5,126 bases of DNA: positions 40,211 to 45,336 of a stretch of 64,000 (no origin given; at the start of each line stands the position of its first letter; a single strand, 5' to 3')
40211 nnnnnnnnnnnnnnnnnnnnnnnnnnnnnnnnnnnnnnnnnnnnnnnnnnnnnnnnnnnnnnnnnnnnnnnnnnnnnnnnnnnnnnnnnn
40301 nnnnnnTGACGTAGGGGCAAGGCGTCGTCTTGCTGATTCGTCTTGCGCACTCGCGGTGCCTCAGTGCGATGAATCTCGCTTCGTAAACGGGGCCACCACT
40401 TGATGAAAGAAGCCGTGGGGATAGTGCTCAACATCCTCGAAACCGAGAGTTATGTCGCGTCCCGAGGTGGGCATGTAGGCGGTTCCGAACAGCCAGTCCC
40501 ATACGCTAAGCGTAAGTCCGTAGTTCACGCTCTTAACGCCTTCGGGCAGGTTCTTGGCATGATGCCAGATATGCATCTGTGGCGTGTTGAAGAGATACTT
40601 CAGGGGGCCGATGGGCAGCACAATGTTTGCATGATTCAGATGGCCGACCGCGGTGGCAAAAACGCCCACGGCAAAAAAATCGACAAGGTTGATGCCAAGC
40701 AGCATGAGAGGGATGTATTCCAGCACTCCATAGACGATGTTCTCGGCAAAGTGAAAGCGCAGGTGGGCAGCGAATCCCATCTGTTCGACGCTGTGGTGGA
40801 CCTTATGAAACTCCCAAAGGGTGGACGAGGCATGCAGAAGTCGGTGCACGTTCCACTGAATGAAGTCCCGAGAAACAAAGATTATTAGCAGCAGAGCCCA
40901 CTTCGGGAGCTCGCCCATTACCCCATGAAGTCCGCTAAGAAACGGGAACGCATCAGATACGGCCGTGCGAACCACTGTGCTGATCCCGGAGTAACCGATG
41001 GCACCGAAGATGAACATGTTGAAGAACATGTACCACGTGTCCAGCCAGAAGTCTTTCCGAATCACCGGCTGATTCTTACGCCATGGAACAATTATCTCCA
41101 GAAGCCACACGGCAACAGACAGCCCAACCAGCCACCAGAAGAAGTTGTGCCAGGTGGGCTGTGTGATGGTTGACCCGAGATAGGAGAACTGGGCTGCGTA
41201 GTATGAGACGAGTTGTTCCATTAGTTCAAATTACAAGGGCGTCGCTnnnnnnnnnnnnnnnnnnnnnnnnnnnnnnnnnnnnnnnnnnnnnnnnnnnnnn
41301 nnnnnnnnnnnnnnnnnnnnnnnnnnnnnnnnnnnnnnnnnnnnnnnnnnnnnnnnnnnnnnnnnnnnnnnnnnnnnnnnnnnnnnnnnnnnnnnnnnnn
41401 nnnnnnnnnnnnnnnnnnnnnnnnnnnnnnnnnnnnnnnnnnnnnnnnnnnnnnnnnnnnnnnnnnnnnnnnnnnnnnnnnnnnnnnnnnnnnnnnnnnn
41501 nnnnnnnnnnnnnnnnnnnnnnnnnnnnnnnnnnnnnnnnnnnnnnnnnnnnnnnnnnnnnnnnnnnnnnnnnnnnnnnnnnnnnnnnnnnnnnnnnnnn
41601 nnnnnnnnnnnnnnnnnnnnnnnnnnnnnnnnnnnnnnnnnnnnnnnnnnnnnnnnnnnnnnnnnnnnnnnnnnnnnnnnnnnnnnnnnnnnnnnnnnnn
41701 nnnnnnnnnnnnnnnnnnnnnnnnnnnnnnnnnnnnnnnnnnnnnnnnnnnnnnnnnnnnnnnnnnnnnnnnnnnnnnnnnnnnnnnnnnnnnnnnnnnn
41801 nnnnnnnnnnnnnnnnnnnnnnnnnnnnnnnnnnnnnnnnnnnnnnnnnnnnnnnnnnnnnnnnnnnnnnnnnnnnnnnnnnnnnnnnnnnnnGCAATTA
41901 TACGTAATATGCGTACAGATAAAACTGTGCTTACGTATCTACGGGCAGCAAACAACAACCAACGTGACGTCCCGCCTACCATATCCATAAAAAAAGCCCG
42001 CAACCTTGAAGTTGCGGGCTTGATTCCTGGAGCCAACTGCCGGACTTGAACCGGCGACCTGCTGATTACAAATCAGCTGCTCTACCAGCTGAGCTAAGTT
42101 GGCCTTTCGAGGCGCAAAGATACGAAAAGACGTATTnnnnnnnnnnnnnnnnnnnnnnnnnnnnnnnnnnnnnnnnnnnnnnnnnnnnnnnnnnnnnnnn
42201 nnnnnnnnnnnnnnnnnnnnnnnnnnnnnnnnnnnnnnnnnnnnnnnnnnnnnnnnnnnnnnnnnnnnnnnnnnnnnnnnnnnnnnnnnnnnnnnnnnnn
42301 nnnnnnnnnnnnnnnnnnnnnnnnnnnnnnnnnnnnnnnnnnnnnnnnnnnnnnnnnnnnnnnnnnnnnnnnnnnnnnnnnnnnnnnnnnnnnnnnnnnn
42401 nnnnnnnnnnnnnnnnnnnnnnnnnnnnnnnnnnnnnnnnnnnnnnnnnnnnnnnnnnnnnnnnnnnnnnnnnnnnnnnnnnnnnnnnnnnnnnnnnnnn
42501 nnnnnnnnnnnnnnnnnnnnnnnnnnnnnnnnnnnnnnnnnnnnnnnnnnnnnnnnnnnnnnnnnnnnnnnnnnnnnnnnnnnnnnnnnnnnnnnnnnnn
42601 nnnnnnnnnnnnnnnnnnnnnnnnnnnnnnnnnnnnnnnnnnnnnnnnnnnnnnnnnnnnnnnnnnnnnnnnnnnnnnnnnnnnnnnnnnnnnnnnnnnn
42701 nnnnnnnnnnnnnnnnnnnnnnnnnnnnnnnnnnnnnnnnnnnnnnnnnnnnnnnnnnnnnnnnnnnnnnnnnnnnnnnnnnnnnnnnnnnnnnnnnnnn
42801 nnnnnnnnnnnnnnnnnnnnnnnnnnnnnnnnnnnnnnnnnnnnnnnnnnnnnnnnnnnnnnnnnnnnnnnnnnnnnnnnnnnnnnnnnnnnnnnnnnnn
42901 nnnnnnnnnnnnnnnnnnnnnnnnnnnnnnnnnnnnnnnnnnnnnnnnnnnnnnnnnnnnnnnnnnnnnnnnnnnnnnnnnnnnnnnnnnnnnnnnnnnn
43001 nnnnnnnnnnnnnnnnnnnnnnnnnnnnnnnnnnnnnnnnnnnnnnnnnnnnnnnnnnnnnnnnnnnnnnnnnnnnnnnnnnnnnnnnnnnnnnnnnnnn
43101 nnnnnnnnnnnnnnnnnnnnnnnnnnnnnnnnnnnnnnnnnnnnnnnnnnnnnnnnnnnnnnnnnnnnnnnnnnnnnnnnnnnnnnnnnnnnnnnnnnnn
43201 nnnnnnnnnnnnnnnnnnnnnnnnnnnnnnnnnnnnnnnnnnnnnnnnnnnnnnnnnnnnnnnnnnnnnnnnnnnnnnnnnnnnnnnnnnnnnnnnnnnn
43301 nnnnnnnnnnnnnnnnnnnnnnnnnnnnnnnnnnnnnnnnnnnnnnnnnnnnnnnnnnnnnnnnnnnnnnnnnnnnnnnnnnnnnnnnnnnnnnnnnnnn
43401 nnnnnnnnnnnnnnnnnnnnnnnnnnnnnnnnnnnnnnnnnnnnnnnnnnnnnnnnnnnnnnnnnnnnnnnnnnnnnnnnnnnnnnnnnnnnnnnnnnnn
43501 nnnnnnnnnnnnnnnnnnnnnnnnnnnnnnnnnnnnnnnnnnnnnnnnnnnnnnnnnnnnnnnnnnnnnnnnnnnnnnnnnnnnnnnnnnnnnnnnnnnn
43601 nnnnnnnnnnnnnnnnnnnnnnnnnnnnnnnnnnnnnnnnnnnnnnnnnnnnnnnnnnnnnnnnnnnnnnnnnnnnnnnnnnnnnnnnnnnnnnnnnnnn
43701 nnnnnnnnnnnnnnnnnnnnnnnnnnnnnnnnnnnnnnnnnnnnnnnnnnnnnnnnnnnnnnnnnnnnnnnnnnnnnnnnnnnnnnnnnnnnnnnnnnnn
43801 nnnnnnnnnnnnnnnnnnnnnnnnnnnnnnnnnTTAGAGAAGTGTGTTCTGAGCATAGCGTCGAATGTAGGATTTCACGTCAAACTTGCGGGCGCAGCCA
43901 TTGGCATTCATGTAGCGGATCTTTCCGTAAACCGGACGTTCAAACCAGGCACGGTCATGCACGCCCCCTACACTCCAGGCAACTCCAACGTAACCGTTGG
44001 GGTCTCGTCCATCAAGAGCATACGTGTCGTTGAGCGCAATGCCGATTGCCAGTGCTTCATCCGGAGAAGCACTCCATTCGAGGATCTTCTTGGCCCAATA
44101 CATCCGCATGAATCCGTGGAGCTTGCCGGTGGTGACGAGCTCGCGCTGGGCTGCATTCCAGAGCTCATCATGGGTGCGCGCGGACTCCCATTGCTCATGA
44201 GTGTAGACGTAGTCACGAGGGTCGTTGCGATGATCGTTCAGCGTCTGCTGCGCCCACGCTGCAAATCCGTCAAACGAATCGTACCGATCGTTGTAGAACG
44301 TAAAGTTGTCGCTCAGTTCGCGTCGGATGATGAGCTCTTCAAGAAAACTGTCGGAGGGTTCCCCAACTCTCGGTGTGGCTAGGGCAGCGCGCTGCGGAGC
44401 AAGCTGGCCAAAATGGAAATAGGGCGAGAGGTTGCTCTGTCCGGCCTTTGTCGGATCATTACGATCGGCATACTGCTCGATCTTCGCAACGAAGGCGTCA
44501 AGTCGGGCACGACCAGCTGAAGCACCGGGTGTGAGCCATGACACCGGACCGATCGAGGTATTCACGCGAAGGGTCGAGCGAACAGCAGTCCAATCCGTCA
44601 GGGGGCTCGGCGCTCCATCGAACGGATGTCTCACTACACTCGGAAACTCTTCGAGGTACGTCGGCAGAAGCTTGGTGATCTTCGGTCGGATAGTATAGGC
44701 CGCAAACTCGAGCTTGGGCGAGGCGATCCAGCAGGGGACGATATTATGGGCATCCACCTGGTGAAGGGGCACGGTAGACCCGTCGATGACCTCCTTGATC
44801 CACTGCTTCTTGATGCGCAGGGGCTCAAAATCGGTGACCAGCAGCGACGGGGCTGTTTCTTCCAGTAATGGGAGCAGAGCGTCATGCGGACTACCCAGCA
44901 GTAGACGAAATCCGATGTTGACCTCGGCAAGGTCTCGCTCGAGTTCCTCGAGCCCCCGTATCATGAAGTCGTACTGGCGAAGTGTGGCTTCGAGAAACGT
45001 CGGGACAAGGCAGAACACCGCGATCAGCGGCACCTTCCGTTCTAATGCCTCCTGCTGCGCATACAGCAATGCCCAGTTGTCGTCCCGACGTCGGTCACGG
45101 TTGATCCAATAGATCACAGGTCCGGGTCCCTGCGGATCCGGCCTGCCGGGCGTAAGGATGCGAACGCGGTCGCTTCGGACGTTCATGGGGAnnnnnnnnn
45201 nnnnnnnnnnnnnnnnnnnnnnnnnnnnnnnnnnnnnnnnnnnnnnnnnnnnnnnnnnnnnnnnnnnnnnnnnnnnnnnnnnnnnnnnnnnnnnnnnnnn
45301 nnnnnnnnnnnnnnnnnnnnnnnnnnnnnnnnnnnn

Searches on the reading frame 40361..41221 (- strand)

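Call 90: search_protein_families(library=ncbifam, proteins=[window:40361-41221:-], max_evalue=0.00001)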
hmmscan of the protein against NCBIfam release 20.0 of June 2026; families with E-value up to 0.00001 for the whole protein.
window:40361-41221:- (286 aa): 1 family
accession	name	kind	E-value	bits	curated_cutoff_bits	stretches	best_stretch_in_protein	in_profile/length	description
NF052566.1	OrLpdHdlsOlsERhiz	equivalog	1.1e-33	116.9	475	1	113-283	121-287/293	ornithine lipid hydroxylase OlsE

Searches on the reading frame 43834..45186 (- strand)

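Call 90: search_protein_families(library=ncbifam, proteins=[window:43834-45186:-], max_evalue=0.00001)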
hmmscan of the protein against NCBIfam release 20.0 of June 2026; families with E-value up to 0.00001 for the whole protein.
window:43834-45186:- (450 aa): 3 families
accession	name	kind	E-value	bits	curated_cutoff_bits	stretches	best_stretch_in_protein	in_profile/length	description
TIGR00591.1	phr2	superfamily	5.9e-181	602.7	550.05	1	2-444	2-453/453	deoxyribodipyrimidine photo-lyase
TIGR03556.1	photolyase_8HDF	exception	8.8e-12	44.6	884.6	1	218-366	204-355/471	deoxyribodipyrimidine photo-lyase, 8-HDF type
NF007955.0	PRK10674.1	equivalog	8e-10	38.2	506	0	224-365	207-349/472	deoxyribodipyrimidine photo-lyase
